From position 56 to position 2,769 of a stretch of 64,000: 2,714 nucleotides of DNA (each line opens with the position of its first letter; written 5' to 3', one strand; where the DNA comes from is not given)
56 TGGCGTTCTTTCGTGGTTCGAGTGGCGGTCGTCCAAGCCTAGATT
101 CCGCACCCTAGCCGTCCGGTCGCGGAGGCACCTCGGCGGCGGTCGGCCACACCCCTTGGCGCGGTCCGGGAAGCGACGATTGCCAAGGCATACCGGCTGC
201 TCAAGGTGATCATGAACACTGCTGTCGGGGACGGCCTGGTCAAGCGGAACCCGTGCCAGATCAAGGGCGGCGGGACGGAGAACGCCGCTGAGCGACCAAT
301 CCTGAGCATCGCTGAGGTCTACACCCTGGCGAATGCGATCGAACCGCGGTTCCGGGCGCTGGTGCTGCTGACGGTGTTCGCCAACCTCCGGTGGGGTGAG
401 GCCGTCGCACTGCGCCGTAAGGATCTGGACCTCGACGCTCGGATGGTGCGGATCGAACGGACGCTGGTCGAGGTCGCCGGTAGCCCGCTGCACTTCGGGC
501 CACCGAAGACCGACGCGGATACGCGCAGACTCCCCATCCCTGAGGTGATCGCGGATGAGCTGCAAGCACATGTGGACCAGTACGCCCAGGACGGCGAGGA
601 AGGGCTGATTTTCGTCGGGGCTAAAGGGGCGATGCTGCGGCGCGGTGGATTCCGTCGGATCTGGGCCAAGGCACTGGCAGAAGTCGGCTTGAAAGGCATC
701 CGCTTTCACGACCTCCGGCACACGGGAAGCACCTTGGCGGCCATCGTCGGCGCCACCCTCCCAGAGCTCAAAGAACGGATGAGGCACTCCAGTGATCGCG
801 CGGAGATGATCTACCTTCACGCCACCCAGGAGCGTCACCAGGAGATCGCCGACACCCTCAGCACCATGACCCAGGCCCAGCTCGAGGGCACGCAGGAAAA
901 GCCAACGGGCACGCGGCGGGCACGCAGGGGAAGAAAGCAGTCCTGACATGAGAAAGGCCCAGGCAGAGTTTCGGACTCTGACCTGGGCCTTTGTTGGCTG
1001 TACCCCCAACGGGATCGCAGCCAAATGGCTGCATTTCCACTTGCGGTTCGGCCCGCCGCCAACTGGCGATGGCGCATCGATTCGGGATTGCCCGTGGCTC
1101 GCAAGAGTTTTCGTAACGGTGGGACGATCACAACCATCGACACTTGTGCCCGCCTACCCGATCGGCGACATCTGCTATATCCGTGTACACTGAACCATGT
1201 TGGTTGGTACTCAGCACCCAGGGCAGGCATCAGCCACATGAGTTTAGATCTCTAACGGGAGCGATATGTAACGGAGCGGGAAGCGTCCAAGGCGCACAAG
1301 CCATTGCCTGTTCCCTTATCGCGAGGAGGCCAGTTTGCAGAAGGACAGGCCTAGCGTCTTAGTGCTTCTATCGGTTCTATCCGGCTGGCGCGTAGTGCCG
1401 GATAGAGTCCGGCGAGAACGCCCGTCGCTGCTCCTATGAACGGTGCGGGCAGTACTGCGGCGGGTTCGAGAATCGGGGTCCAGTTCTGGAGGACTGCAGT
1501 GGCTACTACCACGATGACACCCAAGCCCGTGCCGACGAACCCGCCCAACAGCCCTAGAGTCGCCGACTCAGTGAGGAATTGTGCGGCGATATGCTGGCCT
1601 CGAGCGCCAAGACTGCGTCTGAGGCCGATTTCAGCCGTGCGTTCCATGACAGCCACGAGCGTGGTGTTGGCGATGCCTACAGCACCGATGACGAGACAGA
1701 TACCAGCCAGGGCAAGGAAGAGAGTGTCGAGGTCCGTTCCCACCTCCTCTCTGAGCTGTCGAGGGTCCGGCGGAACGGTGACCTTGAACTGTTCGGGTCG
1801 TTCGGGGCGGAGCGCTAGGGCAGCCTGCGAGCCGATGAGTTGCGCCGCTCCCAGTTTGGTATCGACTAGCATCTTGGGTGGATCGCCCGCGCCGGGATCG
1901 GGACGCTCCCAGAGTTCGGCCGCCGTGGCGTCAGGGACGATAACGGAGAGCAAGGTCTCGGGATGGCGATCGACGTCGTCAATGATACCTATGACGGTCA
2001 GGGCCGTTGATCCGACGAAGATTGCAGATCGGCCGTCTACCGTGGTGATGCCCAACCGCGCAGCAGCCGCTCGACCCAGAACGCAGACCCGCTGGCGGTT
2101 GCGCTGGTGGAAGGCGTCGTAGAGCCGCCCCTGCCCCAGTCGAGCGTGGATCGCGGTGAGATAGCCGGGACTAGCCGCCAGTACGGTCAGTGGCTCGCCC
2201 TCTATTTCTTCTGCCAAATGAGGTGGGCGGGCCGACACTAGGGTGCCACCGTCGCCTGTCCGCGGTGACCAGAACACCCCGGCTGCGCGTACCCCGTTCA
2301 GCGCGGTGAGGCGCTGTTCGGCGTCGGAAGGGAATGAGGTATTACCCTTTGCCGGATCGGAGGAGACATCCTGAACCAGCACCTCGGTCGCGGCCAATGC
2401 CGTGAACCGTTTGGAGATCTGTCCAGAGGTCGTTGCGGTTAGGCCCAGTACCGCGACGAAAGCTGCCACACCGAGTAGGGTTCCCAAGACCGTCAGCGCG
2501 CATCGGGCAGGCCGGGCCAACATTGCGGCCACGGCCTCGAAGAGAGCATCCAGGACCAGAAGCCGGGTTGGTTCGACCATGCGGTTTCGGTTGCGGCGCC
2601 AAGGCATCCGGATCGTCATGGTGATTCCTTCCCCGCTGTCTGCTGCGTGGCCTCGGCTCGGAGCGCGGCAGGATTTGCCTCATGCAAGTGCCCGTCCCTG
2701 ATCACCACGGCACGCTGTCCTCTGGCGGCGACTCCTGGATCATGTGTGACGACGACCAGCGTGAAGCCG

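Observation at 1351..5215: Small Cys-rich secreted protein divergently paired with a tripartite ABC exporter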

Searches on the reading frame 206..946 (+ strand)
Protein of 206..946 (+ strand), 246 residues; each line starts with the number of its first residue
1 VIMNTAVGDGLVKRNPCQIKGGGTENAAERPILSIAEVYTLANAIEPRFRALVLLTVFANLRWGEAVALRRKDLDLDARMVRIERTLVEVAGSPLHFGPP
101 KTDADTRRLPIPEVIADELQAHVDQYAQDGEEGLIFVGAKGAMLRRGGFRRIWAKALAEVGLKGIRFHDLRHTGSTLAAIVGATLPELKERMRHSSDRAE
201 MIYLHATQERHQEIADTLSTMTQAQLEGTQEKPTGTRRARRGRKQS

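Call 3: search_protein_families(library=pfam, proteins=[window:206-946:+], max_evalue=0.1)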
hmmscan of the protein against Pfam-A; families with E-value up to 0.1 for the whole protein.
window:206-946:+ (246 aa): 1 family
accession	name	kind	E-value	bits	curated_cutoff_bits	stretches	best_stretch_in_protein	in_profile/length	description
PF00589.27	Phage_integrase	-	9.7e-17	61.7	27.1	1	38-209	8-171/172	Phage integrase family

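Call 4: search_protein_families(library=ncbifam, proteins=[window:206-946:+], max_evalue=0.1)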
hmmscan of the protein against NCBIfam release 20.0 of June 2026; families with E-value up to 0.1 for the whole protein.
window:206-946:+ (246 aa): 9 families
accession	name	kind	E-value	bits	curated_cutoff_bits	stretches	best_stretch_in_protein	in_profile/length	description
NF040815.2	recomb_XerA_Arch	equivalog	9.1e-16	58.2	220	2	115-213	160-261/263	site-specific tyrosine recombinase/integron integrase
TIGR02224.1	recomb_XerC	equivalog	9.8e-08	31.7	335.15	1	47-214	128-285/295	tyrosine recombinase XerC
TIGR02249.1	integrase_gron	subfamily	4e-06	26.4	265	2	151-220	244-314/315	integron integrase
TIGR02225.1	recomb_XerD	equivalog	3.1e-05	23.5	329.6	1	36-215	107-283/290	site-specific tyrosine recombinase XerD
NF007370.0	PRK09870.1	subfamily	6.5e-05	22.6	221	1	47-216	32-189/200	tyrosine-type DNA invertase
NF001399.0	PRK00283.1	subfamily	7.1e-05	22.2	279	1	119-216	190-293/300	tyrosine recombinase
NF003462.0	PRK05084.1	equivalog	0.00026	19.8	267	1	163-219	302-357/360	tyrosine recombinase XerS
NF040693.1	recomb_GmtY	equivalog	0.032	13.5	340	1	136-210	354-436/441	gamma-mobile-trio recombinase GmtY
NF011946.0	PRK15417.1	equivalog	0.04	13.1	435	0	33-81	117-165/337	integron integrase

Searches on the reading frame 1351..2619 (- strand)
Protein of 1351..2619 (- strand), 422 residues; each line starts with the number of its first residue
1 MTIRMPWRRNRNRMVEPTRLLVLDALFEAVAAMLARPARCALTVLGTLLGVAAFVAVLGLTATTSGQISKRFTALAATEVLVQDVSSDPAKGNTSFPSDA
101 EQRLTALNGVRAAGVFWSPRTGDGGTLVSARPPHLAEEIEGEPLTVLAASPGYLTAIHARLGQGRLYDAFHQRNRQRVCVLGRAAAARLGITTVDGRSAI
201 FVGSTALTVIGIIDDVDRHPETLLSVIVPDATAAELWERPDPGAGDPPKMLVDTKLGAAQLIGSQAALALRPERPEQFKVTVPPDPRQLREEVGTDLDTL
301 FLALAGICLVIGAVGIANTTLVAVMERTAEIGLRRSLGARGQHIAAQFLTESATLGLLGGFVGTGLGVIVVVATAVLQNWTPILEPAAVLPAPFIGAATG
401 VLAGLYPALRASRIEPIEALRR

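Call 3: search_protein_families(library=pfam, proteins=[window:1351-2619:-], max_evalue=0.1)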
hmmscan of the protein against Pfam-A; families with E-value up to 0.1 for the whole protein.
window:1351-2619:- (422 aa): 2 families
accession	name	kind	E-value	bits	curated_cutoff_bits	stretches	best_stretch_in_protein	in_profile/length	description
PF12704.14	MacB_PCD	-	1.1e-16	62.2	27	1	41-235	2-178/207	MacB-like periplasmic core domain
PF02687.27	FtsX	-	2.2e-16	60.5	25.5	1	304-416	3-120/120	FtsX-like permease C-terminal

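Call 4: search_protein_families(library=ncbifam, proteins=[window:1351-2619:-], max_evalue=0.1)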
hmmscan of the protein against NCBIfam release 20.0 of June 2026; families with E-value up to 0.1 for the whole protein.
window:1351-2619:- (422 aa): 9 families
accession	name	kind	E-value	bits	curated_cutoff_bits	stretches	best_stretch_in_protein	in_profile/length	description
NF007826.0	PRK10535.1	equivalog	1.3e-28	99.6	966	2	299-422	522-647/648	macrolide ABC transporter ATP-binding protein/permease MacB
TIGR03434.1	ADOP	subfamily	2.7e-28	98.6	622.3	1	59-421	440-801/803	ADOP family duplicated permease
TIGR02212.1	lolCE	equivalog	1.5e-07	30.7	362.45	1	300-421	269-409/411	lipoprotein-releasing ABC transporter permease subunit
NF008357.0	PRK11146.1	exception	2e-07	30.2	439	1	307-376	276-347/414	lipoprotein-releasing ABC transporter permease subunit LolE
NF038346.1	FtsX_actino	exception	1.4e-06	27.9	250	1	299-382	181-262/308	permease-like cell division protein FtsX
TIGR02213.1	lolE_release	exception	4.7e-06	25.7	540.35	1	307-380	273-348/411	lipoprotein-releasing ABC transporter permease subunit LolE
NF038347.1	FtsX_Gpos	exception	7.8e-06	25.4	225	1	307-366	177-236/296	permease-like cell division protein FtsX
NF008076.0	PRK10814.1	exception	1.8e-05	24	473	1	307-421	273-397/399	lipoprotein-releasing ABC transporter permease subunit LolC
TIGR00439.2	FtsX_Gneg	equivalog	0.00023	20.5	255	1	304-373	172-242/292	permease-like cell division protein FtsX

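Call 10: search_protein_families(library=padloc, proteins=[window:1351-2619:-], max_evalue=0.01)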
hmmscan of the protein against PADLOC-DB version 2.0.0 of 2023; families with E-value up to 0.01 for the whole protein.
window:1351-2619:- (422 aa): 2 families
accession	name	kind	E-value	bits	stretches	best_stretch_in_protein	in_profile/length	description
PDLC01991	CARF_m8--CARF_LolE_TM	-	2.7e-08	30.4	1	308-414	443-550/810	-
PDLC01990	CARF_m8--CARF_Beta-galactosidase_LolE_TM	-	1.1e-05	20.9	1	306-415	1417-1529/1791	-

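Call 56: search_dna_similar(query=window:1351-2616:-, collection=plasmids, mode=protein, max_rows=15)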
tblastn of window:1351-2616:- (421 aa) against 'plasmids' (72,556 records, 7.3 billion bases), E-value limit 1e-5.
Records with a match: 503; places in all: 551; records where one place covers at least 80% of the query: 142.
Best place of each record, by identity: <60% 503.
By first word of the organism name: Ralstonia 124; Bacillus 75; Streptomyces 54; Agrobacterium 26; Escherichia 25; Rhizobium 21; Pantoea 13; Azospirillum 12; Paracoccus 10; Sinorhizobium 9; and 72 more.
By predicted mobility (MOB-suite, as given by PLSDB): non-mobilizable 284; mobilizable 149; conjugative 70.
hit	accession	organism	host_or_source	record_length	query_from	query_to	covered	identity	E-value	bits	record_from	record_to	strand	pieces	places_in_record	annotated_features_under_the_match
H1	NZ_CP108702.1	Streptomyces sp. NBC_01006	-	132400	3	421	100%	55.2%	4e-112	368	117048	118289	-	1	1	ABC transporter permease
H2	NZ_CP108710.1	Streptomyces canus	-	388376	14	421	97%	56.2%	2e-114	375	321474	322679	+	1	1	ABC transporter permease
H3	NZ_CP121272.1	Streptomyces rochei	cell culture,soil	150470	15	421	97%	52.7%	2e-106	352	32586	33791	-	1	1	ABC transporter permease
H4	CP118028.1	Streptomyces enissocaesilis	mixed culture,soil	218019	15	421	97%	52.7%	2e-106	352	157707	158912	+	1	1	ABC transporter permease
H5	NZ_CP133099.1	Streptomyces rochei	pure culture,soil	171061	15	421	97%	52.7%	3e-106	352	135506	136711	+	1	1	ABC transporter permease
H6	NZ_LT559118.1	Nonomuraea gerenzanensis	-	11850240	19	420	95%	44.9%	1e-73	257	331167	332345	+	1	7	none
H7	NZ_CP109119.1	Streptomyces sp. NBC_01766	-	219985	13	420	97%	42.9%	8e-63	226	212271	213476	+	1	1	ABC transporter permease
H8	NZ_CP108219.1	Streptomyces coelicoflavus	-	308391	11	420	97%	42.3%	3e-57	210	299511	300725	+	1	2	ABC transporter permease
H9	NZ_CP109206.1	Streptomyces anthocyanicus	-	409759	7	420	98%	41.7%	5e-57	209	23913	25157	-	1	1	ABC transporter permease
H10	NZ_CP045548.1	Streptomyces sp. SYP-A7193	cell culture,soil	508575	23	420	95%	42.6%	6e-59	214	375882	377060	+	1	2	ABC transporter permease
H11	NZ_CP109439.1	Streptomyces sp. NBC_01483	-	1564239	23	420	95%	40.7%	3e-57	210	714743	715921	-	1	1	none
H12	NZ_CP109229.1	Streptomyces anthocyanicus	-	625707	23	419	94%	40.4%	6e-58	212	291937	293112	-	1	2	ABC transporter permease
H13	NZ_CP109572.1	Streptomyces anthocyanicus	-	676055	23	419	94%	40.4%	6e-58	212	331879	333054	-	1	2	ABC transporter permease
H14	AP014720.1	Arthrobacter sp. Hiyo8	-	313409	16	421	96%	38.8%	6e-43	168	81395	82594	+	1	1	macrolide export ATP-binding/permease protein MacB 2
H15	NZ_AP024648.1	Arthrobacter sp. StoSoilB13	-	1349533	23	421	95%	35.1%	4e-50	189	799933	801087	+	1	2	record has no annotation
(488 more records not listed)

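Call 57: get_annotated_region(hit=H1, flank=8000)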
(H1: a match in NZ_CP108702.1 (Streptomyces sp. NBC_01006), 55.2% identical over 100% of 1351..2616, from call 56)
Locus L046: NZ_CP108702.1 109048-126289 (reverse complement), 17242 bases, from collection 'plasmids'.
description: Streptomyces sp. NBC_01006 plasmid unnamed2, complete sequence
organism: Streptomyces sp. NBC_01006 (NCBI taxid 2903716)
taxonomy: Bacteria; Actinomycetota; Actinomycetes; Kitasatosporales; Streptomycetaceae; Streptomyces; Streptomyces sp. NBC 01006
host: -; source: -; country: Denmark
typing (MOB-suite, as given by PLSDB): non-mobilizable
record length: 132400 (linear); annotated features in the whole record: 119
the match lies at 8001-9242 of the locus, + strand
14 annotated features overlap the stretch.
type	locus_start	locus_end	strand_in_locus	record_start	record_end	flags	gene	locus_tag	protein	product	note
CDS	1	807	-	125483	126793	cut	-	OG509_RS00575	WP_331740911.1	hypothetical protein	-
CDS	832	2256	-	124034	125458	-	-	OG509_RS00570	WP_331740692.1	mobilization protein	-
CDS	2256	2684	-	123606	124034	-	-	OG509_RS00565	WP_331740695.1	hypothetical protein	-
CDS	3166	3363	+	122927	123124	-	-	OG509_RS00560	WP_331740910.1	hypothetical protein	-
CDS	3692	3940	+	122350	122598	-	-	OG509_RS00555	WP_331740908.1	hypothetical protein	-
CDS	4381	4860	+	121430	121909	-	-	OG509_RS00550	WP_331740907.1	hypothetical protein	-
CDS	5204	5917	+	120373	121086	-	-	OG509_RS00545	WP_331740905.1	hypothetical protein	-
CDS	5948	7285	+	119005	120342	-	-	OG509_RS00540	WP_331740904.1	peptidoglycan-binding protein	-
CDS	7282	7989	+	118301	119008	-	-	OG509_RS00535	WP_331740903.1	ABC transporter ATP-binding protein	-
CDS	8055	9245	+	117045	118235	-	-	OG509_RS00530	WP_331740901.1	ABC transporter permease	-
CDS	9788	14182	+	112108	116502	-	-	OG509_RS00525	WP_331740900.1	hypothetical protein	-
CDS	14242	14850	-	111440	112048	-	-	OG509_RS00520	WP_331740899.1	SMI1/KNR4 family protein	-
CDS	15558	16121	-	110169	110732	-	-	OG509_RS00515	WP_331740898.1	DUF4913 domain-containing protein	-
CDS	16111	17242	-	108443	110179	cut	-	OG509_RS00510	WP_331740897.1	TraM recognition domain-containing protein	-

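Call 58: get_annotated_region(hit=H2, flank=8000)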
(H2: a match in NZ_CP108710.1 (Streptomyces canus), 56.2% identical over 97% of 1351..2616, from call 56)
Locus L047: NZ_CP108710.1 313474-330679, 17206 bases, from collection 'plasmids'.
description: Streptomyces canus strain NBC_01002 plasmid unnamed1, complete sequence
organism: Streptomyces canus (NCBI taxid 58343)
taxonomy: Bacteria; Actinomycetota; Actinomycetes; Kitasatosporales; Streptomycetaceae; Streptomyces; Streptomyces canus
host: -; source: -; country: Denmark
typing (MOB-suite, as given by PLSDB): non-mobilizable; replicon rep_cluster_1915,rep_cluster_43
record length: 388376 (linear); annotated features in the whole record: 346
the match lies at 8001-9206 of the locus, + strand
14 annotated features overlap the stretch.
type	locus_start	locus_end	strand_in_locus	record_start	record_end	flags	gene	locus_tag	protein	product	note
CDS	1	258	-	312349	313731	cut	-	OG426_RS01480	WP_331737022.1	Vps62-related protein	-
CDS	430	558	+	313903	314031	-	-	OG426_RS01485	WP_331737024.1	hypothetical protein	-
CDS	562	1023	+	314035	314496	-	-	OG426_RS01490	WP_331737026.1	hypothetical protein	-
CDS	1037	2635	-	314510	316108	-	-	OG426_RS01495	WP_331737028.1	DDE-type integrase/transposase/recombinase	GO:0015074 - DNA integration [Evidence IEA]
CDS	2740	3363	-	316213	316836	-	-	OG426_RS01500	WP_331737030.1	DUF6431 domain-containing protein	-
CDS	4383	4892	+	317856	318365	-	-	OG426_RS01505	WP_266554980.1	hypothetical protein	-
CDS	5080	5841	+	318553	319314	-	-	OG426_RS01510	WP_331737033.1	hypothetical protein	-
CDS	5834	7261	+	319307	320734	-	-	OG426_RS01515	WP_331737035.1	peptidoglycan-binding protein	-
CDS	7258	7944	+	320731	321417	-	-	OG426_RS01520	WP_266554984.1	ABC transporter ATP-binding protein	-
CDS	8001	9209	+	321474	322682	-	-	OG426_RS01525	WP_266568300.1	ABC transporter permease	-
CDS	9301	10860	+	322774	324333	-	-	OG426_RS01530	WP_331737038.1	penicillin-binding transpeptidase domain-containing protein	-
CDS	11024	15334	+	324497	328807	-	-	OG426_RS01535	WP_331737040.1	hypothetical protein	-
CDS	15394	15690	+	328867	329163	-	-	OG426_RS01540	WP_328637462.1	hypothetical protein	-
CDS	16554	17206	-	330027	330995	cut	-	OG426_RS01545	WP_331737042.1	TIGR01777 family oxidoreductase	-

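Call 59: get_annotated_region(hit=H3, flank=8000)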
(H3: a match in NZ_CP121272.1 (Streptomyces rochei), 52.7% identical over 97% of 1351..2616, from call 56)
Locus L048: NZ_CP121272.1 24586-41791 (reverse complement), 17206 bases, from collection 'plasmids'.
description: Streptomyces rochei strain JK1 plasmid unnamed, complete sequence
organism: Streptomyces rochei (NCBI taxid 1928)
taxonomy: Bacteria; Actinomycetota; Actinomycetes; Kitasatosporales; Streptomycetaceae; Streptomyces; Streptomyces rochei
host: -; source: cell culture,soil; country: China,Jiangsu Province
typing (MOB-suite, as given by PLSDB): non-mobilizable; replicon rep_cluster_1915
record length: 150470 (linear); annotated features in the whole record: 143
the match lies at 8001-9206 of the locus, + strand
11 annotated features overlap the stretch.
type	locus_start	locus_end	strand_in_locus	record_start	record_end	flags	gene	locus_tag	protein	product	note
CDS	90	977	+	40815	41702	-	-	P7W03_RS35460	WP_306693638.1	hypothetical protein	-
CDS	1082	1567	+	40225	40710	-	-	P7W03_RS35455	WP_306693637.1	hypothetical protein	-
CDS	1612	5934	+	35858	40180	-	-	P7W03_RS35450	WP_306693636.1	hypothetical protein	-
CDS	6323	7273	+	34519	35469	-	-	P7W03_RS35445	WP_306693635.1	peptidoglycan-binding protein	-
CDS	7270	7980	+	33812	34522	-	-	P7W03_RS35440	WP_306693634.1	ABC transporter ATP-binding protein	-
CDS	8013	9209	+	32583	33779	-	-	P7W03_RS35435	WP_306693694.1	ABC transporter permease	-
CDS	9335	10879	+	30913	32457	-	-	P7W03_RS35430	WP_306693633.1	BTAD domain-containing putative transcriptional regulator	-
CDS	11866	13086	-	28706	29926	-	-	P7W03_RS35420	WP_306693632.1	helix-turn-helix transcriptional regulator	-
CDS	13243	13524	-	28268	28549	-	-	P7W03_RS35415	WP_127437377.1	hypothetical protein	-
CDS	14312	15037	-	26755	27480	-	-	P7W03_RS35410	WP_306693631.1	hypothetical protein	-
CDS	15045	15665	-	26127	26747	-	-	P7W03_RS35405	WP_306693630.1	sigma factor-like helix-turn-helix DNA-binding protein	GO:0006352 - DNA-templated transcription initiation [Evidence IEA]; GO:0006355 - regulation of DNA-templated ...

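Call 61: search_protein_families(library=pfam, proteins=[L046:9788-14179:+, L047:11024-15331:+, L048:1612-5931:+, L046:4381-4857:+, L047:4383-4889:+, L048:1082-1564:+, L046:5204-5914:+, L047:5080-5838:+, L048:90-974:+], max_evalue=0.01)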
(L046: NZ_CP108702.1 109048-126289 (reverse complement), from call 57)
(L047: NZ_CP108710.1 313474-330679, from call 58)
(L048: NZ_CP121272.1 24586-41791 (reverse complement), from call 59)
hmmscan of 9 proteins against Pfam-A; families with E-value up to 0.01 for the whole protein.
L046:9788-14179:+ (1464 aa): 3 families
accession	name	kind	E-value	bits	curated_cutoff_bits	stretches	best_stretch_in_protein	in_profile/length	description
PF25275.1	Golvesin_C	-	8.3e-09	36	31.6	1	941-1021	52-130/132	Golvesin C-terminal domain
PF14040.12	DNase_NucA_NucB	-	3.9e-07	30.9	23.8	1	1334-1390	16-71/100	Deoxyribonuclease NucA/NucB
PF01464.25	SLT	-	0.0079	16.2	21.3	0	585-654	48-103/117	Transglycosylase SLT domain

L047:11024-15331:+ (1436 aa): 1 family
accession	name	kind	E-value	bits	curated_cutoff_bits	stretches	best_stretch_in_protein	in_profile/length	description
PF25275.1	Golvesin_C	-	3.1e-08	34.2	31.6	1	926-987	56-118/132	Golvesin C-terminal domain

L048:1612-5931:+ (1440 aa): 1 family
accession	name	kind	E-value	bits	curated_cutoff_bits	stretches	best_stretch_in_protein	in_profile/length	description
PF25275.1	Golvesin_C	-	3e-09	37.5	31.6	1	915-1002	45-131/132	Golvesin C-terminal domain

L046:4381-4857:+ (159 aa): 1 family
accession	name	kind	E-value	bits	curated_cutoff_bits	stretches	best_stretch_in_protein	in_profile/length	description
PF03995.18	Inhibitor_I36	-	0.0015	18.8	21.1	0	93-137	26-67/69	Peptidase inhibitor family I36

L047:4383-4889:+ (169 aa): 0 families

L048:1082-1564:+ (161 aa): 0 families

L046:5204-5914:+ (237 aa): 0 families

L047:5080-5838:+ (253 aa): 1 family
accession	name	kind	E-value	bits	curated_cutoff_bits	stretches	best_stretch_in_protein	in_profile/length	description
PF05051.18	COX17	-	0.00064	20.4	24.9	0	147-172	23-47/47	Cytochrome C oxidase copper chaperone (COX17)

L048:90-974:+ (295 aa): 1 family
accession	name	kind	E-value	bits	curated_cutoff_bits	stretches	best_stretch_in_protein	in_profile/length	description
PF05051.18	COX17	-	0.0076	17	24.9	0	196-217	27-46/47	Cytochrome C oxidase copper chaperone (COX17)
